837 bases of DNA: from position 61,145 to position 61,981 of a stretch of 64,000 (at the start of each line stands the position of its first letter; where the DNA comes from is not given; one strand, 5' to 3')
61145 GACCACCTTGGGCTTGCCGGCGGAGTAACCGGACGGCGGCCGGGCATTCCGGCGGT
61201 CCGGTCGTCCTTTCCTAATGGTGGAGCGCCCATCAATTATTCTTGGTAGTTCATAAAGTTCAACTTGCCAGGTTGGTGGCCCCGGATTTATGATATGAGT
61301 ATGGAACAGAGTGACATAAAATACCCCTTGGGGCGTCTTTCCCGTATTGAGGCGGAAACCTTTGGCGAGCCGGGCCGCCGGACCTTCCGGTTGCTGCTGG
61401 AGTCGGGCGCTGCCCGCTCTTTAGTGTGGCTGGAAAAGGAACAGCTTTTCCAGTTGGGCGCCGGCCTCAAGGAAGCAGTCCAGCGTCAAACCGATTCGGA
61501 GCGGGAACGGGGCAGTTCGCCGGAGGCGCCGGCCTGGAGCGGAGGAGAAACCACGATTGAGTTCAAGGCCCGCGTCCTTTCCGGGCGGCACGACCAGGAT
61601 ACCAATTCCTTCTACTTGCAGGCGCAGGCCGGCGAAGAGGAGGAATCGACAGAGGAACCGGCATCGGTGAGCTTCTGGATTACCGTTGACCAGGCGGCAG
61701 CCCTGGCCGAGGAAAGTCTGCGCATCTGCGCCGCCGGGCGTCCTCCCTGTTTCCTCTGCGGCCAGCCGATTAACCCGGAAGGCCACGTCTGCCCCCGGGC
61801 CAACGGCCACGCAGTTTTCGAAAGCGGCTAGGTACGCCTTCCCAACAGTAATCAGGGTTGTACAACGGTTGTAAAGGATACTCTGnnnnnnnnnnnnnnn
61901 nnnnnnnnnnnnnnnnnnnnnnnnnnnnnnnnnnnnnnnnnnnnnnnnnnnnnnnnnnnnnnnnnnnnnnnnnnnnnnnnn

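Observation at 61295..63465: DUF3090 plus SCO1664-type kinase-like pair of unknown function, here with a PEPCK-fold neighbour and a convergent HAD phosphatase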

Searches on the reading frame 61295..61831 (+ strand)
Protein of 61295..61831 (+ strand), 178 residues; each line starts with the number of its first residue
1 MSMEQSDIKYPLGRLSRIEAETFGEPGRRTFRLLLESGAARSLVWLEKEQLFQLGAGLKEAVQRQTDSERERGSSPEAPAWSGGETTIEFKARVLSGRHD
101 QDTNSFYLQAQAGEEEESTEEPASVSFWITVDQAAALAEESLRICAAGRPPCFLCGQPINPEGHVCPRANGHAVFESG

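Call 3: search_protein_families(library=pfam, proteins=[window:61295-61831:+], max_evalue=0.01)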
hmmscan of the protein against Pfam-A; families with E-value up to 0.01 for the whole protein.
window:61295-61831:+ (178 aa): 1 family
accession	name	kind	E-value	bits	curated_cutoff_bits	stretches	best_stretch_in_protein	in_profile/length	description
PF11290.13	DUF3090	-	6.8e-26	91.6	27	1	14-166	5-170/170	Protein of unknown function (DUF3090)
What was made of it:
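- Checked: DUF3090, 61295-61831 (+): PF11290 scores 91.6 bits against a cutoff of 27 (call 3).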

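Call 4: search_protein_families(library=ncbifam, proteins=[window:61295-61831:+], max_evalue=0.01)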
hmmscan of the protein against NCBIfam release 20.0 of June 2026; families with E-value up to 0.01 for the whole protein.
window:61295-61831:+ (178 aa): 1 family
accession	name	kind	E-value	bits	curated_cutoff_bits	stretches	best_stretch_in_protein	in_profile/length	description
TIGR03847.1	TIGR03847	subfamily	2e-23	83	117.25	1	12-170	5-177/177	conserved hypothetical protein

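Call 16: search_solved_structures(query=window:61295-61828:+, max_evalue=10, show_alignments=1)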
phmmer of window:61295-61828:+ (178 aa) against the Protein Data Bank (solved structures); distinct sequences matched with E-value up to 10: 1.
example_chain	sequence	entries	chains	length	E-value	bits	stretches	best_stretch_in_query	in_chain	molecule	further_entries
2mkl_C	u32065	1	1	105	0.072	16.4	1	67-106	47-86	Novel antigen receptor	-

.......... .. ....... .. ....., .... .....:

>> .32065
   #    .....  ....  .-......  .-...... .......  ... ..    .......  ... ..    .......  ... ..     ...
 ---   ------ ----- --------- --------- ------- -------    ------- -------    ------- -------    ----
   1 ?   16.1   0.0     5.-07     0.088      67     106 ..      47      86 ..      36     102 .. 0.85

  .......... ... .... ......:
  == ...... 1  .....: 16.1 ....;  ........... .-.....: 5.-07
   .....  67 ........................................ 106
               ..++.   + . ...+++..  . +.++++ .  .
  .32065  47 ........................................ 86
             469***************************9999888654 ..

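Call 18: find_homologous_proteins(query=window:61295-61828:+, max_evalue=0.001)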
Query window:61295-61828:+ (178 aa): 2110 proteins with E <= 0.001 among 2402 candidates; the best 120 are listed.
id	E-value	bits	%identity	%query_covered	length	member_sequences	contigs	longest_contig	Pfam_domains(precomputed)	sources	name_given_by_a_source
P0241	1.3e-112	392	99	100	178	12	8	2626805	PF11290.14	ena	-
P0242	1.7e-94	333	86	99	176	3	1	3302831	PF11290.14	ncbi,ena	-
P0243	6.2e-94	331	85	99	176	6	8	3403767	PF11290.14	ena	-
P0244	2.0e-93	329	86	99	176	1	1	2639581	PF11290.14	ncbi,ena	-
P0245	5.2e-93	328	83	100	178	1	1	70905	PF11290.14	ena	-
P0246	1.5e-91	323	82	100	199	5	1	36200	PF11290.14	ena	-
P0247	6.4e-91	321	80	100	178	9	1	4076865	PF11290.14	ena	-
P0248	1.6e-90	320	80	100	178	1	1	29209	PF11290.14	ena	-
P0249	5.9e-90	318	81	100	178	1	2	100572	PF11290.14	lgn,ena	-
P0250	2.0e-89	316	80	100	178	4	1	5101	PF11290.14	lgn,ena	-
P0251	2.8e-89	316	79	100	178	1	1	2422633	PF11290.14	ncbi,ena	-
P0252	3.1e-89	316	79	100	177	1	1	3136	PF11290.14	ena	-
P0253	3.3e-89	315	80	100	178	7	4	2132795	PF11290.14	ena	-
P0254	3.5e-89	315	79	100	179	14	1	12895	PF11290.14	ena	-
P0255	3.6e-89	315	81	99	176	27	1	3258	PF11290.14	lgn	-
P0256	4.3e-89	315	79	100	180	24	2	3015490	PF11290.14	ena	-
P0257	5.5e-89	315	80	100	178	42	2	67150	PF11290.14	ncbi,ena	-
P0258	1.2e-88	314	78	100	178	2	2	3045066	PF11290.14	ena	-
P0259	1.9e-88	313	79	100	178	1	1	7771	PF11290.14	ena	-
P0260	2.4e-88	313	80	100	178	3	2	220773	PF11290.14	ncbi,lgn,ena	-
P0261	3.9e-88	312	81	100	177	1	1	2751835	PF11290.14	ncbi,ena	-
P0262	5.0e-87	308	78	99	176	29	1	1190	PF11290.14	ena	-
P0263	1.1e-86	307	78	100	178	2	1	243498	PF11290.14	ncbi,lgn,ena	-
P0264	3.4e-86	306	78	100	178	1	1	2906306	PF11290.14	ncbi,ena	-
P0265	4.0e-86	305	78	100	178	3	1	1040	PF11290.14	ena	-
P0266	3.5e-85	302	78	100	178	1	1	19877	PF11290.14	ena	-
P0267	4.4e-85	302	76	100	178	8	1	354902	PF11290.14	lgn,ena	-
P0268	3.1e-83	296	77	99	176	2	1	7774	PF11290.14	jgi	jgi:uncharacterized repeat protein (TIGR03847 family)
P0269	3.6e-83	296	75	100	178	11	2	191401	PF11290.14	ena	-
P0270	9.9e-76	272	75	100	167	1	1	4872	PF11290.14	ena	-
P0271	3.6e-72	260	66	99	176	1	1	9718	PF11290.14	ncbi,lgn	ncbi:MAG: DUF3090 family protein [Dehalococcoidia bacterium]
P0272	5.6e-72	259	66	99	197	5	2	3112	PF11290.14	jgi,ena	-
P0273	3.2e-71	257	65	99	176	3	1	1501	PF11290.14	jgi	-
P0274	3.7e-71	257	65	99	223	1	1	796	PF11290.14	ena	-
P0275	5.0e-71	256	68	99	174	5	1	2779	PF11290.14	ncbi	-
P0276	6.6e-71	256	67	99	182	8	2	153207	PF11290.14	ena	-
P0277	4.8e-70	253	65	99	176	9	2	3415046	PF11290.14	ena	-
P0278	9.4e-70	252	65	99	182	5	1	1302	PF11290.14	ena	-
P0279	2.2e-69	251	65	99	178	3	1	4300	PF11290.14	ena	-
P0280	2.4e-69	251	65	99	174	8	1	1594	PF11290.14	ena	-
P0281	1.8e-68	248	65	99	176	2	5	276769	PF11290.14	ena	-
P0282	2.1e-68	248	66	99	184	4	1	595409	PF11290.14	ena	-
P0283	2.6e-68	247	64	99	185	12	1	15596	PF11290.14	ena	-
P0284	3.0e-68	247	66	99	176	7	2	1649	PF11290.14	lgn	-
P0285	3.3e-68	247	64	99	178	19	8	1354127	PF11290.14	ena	-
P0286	7.0e-68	246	63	99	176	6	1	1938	PF11290.14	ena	-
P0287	8.3e-68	246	63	99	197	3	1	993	PF11290.14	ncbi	-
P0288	1.2e-67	245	65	99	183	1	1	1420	PF11290.14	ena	-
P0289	1.4e-67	245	64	99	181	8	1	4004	PF11290.14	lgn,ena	-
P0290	1.5e-67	245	63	100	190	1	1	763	PF11290.14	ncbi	-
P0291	1.7e-67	245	64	99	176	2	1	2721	PF11290.14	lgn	-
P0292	1.7e-67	245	65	99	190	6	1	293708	PF11290.14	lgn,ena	-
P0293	1.9e-67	245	64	99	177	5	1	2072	PF11290.14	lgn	-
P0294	2.4e-67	244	63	99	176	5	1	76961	PF11290.14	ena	-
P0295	2.5e-67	244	63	99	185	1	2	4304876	PF11290.14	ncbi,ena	-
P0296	2.5e-67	244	65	99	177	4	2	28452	PF11290.14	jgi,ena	jgi:uncharacterized repeat protein (TIGR03847 family)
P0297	3.3e-67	244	66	99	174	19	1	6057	PF11290.14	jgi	jgi:uncharacterized repeat protein (TIGR03847 family)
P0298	4.4e-67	243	65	99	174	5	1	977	PF11290.14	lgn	-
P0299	4.7e-67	243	62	99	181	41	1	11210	PF11290.14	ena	-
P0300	7.7e-67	243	61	99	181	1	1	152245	PF11290.14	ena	-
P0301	1.1e-66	242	64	99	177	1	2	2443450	PF11290.14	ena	-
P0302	1.6e-66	242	64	99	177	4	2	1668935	PF11290.14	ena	-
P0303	1.7e-66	242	61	99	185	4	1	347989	PF11290.14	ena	-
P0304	2.0e-66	241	65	99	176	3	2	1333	PF11290.14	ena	-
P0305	2.1e-66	241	63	99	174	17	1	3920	PF11290.14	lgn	-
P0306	2.3e-66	241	62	99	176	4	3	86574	PF11290.14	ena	-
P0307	2.6e-66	241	63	99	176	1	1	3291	PF11290.14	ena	-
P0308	2.8e-66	241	63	99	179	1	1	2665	PF11290.14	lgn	-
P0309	3.9e-66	240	62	99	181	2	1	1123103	PF11290.14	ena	-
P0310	4.7e-66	240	63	99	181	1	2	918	PF11290.14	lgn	-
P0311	5.0e-66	240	62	99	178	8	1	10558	PF11290.14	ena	-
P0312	5.2e-66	240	62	99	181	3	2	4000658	PF11290.14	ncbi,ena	-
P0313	5.7e-66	240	60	99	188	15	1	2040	PF11290.14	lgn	-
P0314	6.4e-66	240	62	99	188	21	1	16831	PF11290.14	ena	-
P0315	7.4e-66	239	63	99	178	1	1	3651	PF11290.14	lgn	-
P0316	9.0e-66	239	61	99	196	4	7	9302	PF11290.14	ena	-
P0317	1.1e-65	239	62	99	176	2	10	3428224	PF11290.14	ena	-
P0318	1.2e-65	239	63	100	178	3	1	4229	PF11290.14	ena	-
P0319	1.3e-65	239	62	99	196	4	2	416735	PF11290.14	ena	-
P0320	1.5e-65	239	63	99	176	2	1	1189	PF11290.14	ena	-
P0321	1.7e-65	238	61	99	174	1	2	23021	PF11290.14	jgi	jgi:uncharacterized repeat protein (TIGR03847 family)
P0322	2.0e-65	238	60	99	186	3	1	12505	PF11290.14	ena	-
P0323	3.8e-65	237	61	99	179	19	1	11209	PF11290.14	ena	-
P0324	4.1e-65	237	60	100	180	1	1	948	PF11290.14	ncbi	-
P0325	4.7e-65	237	62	99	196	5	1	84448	PF11290.14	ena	-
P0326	5.6e-65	237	61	99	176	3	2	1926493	PF11290.14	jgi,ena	jgi:uncharacterized repeat protein (TIGR03847 family)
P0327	6.2e-65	236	63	99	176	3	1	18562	PF11290.14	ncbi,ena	-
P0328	6.4e-65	236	62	99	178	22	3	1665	PF11290.14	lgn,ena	-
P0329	6.5e-65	236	63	99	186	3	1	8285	PF11290.14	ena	-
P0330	6.6e-65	236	64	99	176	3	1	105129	PF11290.14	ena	-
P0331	7.3e-65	236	63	99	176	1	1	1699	PF11290.14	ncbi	-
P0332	7.7e-65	236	61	99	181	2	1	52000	PF11290.14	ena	-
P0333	7.7e-65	236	61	100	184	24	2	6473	PF11290.14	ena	-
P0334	7.9e-65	236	62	99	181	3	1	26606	PF11290.14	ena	-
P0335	8.0e-65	236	60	99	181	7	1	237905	PF11290.14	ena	-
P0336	8.1e-65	236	62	99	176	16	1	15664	PF11290.14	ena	-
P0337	8.6e-65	236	62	99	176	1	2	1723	PF11290.14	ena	-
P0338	9.2e-65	236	63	99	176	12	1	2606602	PF11290.14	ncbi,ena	-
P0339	9.4e-65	236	61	99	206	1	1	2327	PF11290.14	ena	-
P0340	9.8e-65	236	62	99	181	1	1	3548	PF11290.14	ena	-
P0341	9.9e-65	236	62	98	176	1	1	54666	PF11290.14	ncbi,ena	-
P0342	1.2e-64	236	61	99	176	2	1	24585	PF11290.14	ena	-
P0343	1.3e-64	235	62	96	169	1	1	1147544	PF11290.14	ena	-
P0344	1.7e-64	235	60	99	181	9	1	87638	PF11290.14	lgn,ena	-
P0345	2.2e-64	235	60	99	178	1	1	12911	PF11290.14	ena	-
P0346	2.5e-64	235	60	99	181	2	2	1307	PF11290.14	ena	-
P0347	2.7e-64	234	62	98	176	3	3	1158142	PF11290.14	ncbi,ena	-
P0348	3.0e-64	234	61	100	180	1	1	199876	PF11290.14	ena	-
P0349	3.5e-64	234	59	99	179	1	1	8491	PF11290.14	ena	-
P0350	3.5e-64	234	60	99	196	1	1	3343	PF11290.14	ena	-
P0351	3.8e-64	234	61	99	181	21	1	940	PF11290.14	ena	-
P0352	5.4e-64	233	61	99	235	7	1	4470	PF11290.14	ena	-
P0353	5.8e-64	233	64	99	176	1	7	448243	PF11290.14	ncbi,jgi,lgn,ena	jgi:uncharacterized repeat protein (TIGR03847 family)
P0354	6.2e-64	233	60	98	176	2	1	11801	PF11290.14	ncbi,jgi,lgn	jgi:uncharacterized repeat protein (TIGR03847 family)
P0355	6.7e-64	233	63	99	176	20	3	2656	PF11290.14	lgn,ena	-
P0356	6.9e-64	233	61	100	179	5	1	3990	PF11290.14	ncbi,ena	ncbi:MAG: DUF3090 family protein [Chloroflexota bacterium]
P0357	6.9e-64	233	64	99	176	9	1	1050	PF11290.14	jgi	-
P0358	7.1e-64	233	63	99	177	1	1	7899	PF11290.14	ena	-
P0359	8.1e-64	233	60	100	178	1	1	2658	PF11290.14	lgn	-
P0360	1.0e-63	233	63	99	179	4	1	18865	PF11290.14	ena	-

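Call 49: predict_structure(alignment_id=A3)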
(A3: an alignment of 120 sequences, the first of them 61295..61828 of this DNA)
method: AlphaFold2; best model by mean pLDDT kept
length: 178 residues; sequences in the alignment: 120
mean_pLDDT: 81.8   pTM: 0.74
mean pLDDT of the five models: 81.8, 81.5, 80.9, 80.9, 80.8
residues with pLDDT >= 90: 81; 70-90: 63; 50-70: 22; < 50: 12
segments of 3 or more residues with pLDDT < 50: 1-5, 172-178
pLDDT, mean of each block of 10 residues (from residue 1): 59 94 80 94 94 93 82 81 88 91 91 67 91 94 80 73 68 45
secondary structure, 60 per line:
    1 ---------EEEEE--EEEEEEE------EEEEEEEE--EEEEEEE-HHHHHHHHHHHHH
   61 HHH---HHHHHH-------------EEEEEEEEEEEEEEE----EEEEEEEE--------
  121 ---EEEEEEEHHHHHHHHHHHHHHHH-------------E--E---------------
elements in order: E10-14 E17-23 E30-37 E40-46 H48-63 H67-72 E86-100 E105-112 E124-130 H131-146

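Call 53: fold_search(model_id=the predicted structure, library=pdb)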
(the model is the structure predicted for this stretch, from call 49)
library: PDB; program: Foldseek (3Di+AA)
matches with E <= 10: 551; with E <= 0.001: 0
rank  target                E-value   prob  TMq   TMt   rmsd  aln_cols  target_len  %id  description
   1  4fva_B                2.0e-01  0.09  0.13  0.10  11.4        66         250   15  Crystal structure of truncated Caenorhabditis elegans TDP2 (released 2012-10-31)
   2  5dec_A                2.6e-01  0.12  0.17  0.17  13.8       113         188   15  Crystal structure of the small alarmone synthetase 1 from Bacillus subtilis (released 2015-10-28)
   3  5f2v_T                2.6e-01  0.08  0.16  0.15  14.0       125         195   13  Crystal structure of the small alarmone synthethase 1 from Bacillus subtilis bound to AMPCPP (released 2015-12-16)
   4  5dec_D                2.8e-01  0.11  0.17  0.17  13.0       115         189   16  Crystal structure of the small alarmone synthetase 1 from Bacillus subtilis (released 2015-10-28)
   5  8xl2_C                2.8e-01  0.08  0.16  0.03  17.6       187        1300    7  Human acetyl-CoA carboxylase 1 filament in complex with acetyl-CoA (ACC1-inact) (released 2024-10-23)
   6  5dec_B                3.3e-01  0.09  0.17  0.16  13.6       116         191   16  Crystal structure of the small alarmone synthetase 1 from Bacillus subtilis (released 2015-10-28)
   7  4fva_D                3.5e-01  0.08  0.13  0.10  11.3        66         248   17  Crystal structure of truncated Caenorhabditis elegans TDP2 (released 2012-10-31)
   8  8pzo_A                3.8e-01  0.10  0.18  0.25  15.5       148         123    9  LpdD (released 2024-01-17)
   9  5ded_E                3.8e-01  0.08  0.17  0.16  12.3       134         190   10  Crystal structure of the small alarmone synthethase 1 from Bacillus subtilis bound to its product pppGpp (released 2015-10-28)
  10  5ded_G                3.8e-01  0.08  0.17  0.16  11.5       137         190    9  Crystal structure of the small alarmone synthethase 1 from Bacillus subtilis bound to its product pppGpp (released 2015-10-28)
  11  6l4l                  4.0e-01  0.25  0.21  0.15  12.7       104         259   12  Crystal structure of S. aureus CntK in inactive state (released 2020-10-21)
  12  8po5_B                4.2e-01  0.09  0.18  0.25  15.2       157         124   10  Lactobacillus plantarum LpdD (released 2024-01-17)
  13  5n55_A                4.5e-01  0.09  0.11  0.09  10.5        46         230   17  mono-Zinc VIM-5 metallo-beta-lactamase in complex with (1-chloro-4-hydroxyisoquinoline-3-carbonyl)-L-tryptophan (Compo (released 2017-05-17)
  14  2yz3_A                4.5e-01  0.08  0.11  0.09  10.5        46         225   17  Crystallographic Investigation of Inhibition Mode of the VIM-2 Metallo-beta-lactamase from Pseudomonas aeruginosa with (released 2008-03-11)
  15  5ino_A                4.8e-01  0.08  0.14  0.10  10.5        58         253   10  Human Tdp2 reaction product (5'-phosphorylated DNA)-Mg2+ complex (released 2016-04-27)
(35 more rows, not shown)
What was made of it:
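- Tried and rejected: The best hit had E 0.2 and TM below 0.25 (call 53).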

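Call 84: search_protein_families(library=padloc, proteins=[window:61295-61831:+], max_evalue=0.01)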
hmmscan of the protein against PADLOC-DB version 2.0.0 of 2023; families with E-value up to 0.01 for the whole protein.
window:61295-61831:+ (178 aa): 0 families
